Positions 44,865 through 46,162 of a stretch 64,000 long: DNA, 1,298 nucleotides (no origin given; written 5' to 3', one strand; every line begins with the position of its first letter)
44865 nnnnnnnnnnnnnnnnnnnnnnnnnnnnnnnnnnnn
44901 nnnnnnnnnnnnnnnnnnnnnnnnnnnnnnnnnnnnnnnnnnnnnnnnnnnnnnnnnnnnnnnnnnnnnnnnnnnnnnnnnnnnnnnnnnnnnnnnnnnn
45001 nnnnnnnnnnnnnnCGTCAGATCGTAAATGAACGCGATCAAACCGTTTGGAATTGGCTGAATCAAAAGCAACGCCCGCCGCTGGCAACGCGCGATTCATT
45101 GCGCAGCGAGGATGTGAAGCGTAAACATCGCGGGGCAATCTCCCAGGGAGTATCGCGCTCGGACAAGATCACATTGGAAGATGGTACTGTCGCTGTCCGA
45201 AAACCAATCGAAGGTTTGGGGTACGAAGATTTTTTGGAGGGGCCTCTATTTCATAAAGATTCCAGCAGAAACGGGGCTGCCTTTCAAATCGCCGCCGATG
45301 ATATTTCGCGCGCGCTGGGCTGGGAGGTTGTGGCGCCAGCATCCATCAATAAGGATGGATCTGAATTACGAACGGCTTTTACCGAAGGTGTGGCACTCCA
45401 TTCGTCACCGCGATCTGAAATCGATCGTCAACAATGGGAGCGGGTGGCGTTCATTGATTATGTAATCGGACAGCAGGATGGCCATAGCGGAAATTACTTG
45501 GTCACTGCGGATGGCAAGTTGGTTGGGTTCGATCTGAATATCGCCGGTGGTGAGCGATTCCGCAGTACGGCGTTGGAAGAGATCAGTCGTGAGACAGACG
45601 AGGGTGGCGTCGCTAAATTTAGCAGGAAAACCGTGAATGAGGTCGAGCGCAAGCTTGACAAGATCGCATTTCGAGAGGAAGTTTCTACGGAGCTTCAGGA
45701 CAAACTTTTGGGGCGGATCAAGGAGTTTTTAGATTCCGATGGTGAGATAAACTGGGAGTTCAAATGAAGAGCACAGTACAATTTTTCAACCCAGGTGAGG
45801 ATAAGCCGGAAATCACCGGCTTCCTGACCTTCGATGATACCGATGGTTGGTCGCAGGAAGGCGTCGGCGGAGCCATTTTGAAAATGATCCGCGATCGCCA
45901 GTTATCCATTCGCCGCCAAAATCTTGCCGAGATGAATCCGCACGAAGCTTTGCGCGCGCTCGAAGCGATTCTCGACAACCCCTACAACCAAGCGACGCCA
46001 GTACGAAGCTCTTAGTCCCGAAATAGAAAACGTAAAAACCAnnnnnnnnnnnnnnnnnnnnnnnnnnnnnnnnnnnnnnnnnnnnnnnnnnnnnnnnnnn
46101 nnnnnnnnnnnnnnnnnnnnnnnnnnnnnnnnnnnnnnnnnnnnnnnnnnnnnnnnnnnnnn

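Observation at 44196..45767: Mu F (gp30) minor head protein fused to a PI3K/PI4K-like kinase catalytic motif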

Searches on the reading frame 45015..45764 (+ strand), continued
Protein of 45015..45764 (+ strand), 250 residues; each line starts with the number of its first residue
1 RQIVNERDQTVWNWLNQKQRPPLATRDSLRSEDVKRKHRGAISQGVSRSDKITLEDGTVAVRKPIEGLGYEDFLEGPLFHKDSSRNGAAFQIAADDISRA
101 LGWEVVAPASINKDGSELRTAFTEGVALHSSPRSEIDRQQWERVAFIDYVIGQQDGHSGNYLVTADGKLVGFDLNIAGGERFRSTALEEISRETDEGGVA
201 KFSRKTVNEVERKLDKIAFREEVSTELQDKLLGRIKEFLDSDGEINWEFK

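Call 102: search_solved_structures(query=L009:2-850:+, max_evalue=1)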
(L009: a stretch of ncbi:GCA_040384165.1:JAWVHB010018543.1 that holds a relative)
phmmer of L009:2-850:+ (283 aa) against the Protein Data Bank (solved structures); distinct sequences matched with E-value up to 1: 0.

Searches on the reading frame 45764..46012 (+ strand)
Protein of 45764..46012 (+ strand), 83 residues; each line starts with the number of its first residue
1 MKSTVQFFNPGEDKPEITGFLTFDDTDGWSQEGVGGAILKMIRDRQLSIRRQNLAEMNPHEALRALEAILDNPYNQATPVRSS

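Call 56: search_protein_families(library=pfam, proteins=[window:45764-46012:+], max_evalue=0.1)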
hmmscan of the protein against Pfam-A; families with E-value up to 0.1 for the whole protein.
window:45764-46012:+ (83 aa): 0 families

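Call 63: find_homologous_proteins(query=window:45764-46012:+, max_evalue=0.001)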
Query window:45764-46012:+ (83 aa): 1 proteins with E <= 0.001 among 3 candidates.
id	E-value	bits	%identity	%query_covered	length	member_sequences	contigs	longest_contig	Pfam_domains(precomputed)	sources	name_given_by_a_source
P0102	3.0e-48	179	100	100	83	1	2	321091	-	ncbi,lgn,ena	-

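Call 66: search_protein_families(library=phrogs, proteins=[window:45764-46012:+], max_evalue=0.001)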
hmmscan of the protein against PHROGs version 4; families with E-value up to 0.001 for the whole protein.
window:45764-46012:+ (83 aa): 0 families
